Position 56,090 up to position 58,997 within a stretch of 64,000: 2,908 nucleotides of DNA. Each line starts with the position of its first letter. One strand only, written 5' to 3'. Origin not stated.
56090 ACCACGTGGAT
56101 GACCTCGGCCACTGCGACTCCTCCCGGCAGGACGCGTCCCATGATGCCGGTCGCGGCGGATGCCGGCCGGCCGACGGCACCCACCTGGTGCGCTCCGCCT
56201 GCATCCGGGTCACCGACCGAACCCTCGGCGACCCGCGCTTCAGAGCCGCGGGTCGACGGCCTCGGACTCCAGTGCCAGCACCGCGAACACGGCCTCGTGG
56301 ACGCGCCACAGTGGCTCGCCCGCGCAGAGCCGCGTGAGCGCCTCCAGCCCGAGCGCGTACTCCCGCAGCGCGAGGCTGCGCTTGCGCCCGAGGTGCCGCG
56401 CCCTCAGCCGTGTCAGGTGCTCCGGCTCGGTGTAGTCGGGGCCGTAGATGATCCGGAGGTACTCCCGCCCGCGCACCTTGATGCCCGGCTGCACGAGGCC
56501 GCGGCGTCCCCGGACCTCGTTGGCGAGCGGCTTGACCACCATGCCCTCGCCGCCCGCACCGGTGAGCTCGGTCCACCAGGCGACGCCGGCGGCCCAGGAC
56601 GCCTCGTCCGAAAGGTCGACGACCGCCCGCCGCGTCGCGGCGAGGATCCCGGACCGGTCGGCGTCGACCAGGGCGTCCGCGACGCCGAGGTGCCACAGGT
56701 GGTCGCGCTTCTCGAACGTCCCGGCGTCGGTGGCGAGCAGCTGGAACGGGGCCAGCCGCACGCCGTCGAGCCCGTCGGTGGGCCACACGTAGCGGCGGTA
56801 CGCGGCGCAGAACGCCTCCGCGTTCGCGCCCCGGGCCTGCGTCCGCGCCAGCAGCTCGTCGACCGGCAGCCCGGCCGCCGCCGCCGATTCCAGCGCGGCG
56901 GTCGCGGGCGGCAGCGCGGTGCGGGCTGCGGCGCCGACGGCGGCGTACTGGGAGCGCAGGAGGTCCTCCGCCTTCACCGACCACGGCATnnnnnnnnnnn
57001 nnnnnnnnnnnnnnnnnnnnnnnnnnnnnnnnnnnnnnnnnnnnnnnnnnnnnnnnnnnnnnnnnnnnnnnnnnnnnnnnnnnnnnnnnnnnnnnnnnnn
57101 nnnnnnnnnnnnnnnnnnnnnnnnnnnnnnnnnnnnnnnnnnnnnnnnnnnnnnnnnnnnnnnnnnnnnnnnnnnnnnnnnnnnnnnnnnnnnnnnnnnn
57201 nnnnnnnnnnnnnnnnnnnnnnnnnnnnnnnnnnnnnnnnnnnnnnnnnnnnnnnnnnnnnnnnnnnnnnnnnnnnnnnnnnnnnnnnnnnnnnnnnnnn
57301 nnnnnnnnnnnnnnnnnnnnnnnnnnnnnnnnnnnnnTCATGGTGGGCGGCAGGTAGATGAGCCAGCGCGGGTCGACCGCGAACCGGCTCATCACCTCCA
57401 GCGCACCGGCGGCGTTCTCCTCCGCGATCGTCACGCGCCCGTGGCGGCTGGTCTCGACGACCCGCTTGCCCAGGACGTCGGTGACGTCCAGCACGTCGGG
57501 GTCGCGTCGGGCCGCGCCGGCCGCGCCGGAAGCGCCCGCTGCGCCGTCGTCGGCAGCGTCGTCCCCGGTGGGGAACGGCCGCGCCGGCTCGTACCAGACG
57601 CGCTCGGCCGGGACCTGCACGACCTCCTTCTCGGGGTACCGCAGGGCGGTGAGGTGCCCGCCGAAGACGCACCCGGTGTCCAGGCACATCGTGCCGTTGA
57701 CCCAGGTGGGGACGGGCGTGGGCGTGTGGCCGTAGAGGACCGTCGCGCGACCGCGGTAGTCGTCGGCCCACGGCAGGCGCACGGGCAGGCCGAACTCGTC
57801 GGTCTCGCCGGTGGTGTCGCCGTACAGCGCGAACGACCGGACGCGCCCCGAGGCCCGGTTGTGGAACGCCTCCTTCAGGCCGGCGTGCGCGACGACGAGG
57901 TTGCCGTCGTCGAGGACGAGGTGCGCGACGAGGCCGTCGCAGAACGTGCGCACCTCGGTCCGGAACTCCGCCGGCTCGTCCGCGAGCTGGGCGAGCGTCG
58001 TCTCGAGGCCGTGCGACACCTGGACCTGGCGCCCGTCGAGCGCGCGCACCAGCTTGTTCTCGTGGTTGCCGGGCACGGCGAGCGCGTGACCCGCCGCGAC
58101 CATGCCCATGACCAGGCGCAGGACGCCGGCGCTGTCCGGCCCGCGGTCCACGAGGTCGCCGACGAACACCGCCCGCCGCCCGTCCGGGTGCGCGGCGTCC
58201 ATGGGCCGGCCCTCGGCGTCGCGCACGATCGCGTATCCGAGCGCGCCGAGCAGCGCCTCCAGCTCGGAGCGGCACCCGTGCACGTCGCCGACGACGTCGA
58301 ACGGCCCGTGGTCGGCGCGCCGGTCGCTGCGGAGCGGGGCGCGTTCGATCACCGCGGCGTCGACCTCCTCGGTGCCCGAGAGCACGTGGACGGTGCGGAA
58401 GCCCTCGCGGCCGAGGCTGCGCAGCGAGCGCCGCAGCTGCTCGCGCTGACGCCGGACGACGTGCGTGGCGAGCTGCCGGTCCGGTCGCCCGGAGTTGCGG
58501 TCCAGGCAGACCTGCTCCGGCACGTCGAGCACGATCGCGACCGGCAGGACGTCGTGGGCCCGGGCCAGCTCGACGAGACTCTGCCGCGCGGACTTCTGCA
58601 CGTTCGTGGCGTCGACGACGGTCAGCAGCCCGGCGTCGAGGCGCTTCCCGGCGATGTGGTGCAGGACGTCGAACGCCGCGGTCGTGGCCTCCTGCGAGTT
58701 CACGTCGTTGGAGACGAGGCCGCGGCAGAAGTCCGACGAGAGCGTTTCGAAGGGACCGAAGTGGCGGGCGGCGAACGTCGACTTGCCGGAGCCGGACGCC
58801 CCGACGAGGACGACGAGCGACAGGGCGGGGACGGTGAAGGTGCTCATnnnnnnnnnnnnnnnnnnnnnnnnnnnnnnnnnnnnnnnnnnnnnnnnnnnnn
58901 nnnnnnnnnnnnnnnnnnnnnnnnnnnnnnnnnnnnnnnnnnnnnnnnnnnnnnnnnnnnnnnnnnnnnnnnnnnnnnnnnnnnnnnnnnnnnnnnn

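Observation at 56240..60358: Hen1-Pnkp RNA repair cassette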

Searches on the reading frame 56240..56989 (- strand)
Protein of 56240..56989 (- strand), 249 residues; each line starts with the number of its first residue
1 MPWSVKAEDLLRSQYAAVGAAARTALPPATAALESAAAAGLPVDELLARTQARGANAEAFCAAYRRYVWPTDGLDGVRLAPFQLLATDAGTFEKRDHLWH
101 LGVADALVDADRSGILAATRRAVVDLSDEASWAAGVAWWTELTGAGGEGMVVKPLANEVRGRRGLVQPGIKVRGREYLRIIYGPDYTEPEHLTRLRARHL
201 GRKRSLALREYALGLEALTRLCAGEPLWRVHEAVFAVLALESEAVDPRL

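Call 16: list_cluster_members(proteins=[window:56240-56989:-, window:56085-58847:-, window:56085-59051:-, window:58844-60358:-, window:55798-56184:-, window:60430-61077:-, window:61074-62006:-, window:50516-51163:+])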
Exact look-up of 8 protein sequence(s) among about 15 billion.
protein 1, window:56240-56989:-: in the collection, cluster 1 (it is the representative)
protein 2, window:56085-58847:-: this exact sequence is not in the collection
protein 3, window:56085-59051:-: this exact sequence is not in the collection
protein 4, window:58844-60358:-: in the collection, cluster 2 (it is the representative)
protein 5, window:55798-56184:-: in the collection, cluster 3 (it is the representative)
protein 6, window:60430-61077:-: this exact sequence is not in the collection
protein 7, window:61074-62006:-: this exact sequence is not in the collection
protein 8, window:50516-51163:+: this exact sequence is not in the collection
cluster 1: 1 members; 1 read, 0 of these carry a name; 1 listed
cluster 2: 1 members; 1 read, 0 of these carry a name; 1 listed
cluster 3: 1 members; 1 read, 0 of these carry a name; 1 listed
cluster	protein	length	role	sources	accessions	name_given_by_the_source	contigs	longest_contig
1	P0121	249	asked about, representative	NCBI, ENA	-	-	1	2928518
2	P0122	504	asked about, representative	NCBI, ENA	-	-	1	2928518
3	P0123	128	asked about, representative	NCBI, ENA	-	-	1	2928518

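Call 17: find_encoding_contigs(protein=P0121, flank=10000, max_places=5)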
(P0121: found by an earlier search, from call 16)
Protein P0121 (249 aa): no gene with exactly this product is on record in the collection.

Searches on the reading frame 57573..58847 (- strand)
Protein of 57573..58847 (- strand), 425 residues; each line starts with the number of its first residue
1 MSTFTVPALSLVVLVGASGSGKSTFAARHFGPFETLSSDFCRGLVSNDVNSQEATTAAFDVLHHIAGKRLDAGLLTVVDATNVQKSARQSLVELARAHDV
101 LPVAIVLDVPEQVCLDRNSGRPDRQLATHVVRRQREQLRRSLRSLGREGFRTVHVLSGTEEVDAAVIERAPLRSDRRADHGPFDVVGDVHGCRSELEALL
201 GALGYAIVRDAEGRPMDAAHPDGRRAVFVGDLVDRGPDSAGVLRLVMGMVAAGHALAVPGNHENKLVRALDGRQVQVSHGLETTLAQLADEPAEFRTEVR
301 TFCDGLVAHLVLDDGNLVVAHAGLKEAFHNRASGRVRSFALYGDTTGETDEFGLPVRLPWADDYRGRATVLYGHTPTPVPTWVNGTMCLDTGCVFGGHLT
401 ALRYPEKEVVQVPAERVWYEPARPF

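Call 40: search_solved_structures(query=window:57573-58847:-, show_alignments=2, max_evalue=1e-30)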
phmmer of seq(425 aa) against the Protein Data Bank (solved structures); distinct sequences matched with E-value up to 1e-30: 5.
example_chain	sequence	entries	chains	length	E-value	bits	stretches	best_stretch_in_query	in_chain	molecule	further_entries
4j6o_A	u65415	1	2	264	4.3e-101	342.1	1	174-422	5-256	Metallophosphoesterase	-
4gp6_A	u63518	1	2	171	5.1e-61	210.1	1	4-171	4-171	Metallophosphoesterase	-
4gp7_A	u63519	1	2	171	2.5e-60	207.8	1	4-171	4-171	Metallophosphoesterase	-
4jst_A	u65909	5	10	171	2.5e-60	207.8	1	4-171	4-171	Metallophosphoesterase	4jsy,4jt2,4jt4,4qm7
4mde_A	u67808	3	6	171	4.8e-60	206.9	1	4-171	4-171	Metallophosphoesterase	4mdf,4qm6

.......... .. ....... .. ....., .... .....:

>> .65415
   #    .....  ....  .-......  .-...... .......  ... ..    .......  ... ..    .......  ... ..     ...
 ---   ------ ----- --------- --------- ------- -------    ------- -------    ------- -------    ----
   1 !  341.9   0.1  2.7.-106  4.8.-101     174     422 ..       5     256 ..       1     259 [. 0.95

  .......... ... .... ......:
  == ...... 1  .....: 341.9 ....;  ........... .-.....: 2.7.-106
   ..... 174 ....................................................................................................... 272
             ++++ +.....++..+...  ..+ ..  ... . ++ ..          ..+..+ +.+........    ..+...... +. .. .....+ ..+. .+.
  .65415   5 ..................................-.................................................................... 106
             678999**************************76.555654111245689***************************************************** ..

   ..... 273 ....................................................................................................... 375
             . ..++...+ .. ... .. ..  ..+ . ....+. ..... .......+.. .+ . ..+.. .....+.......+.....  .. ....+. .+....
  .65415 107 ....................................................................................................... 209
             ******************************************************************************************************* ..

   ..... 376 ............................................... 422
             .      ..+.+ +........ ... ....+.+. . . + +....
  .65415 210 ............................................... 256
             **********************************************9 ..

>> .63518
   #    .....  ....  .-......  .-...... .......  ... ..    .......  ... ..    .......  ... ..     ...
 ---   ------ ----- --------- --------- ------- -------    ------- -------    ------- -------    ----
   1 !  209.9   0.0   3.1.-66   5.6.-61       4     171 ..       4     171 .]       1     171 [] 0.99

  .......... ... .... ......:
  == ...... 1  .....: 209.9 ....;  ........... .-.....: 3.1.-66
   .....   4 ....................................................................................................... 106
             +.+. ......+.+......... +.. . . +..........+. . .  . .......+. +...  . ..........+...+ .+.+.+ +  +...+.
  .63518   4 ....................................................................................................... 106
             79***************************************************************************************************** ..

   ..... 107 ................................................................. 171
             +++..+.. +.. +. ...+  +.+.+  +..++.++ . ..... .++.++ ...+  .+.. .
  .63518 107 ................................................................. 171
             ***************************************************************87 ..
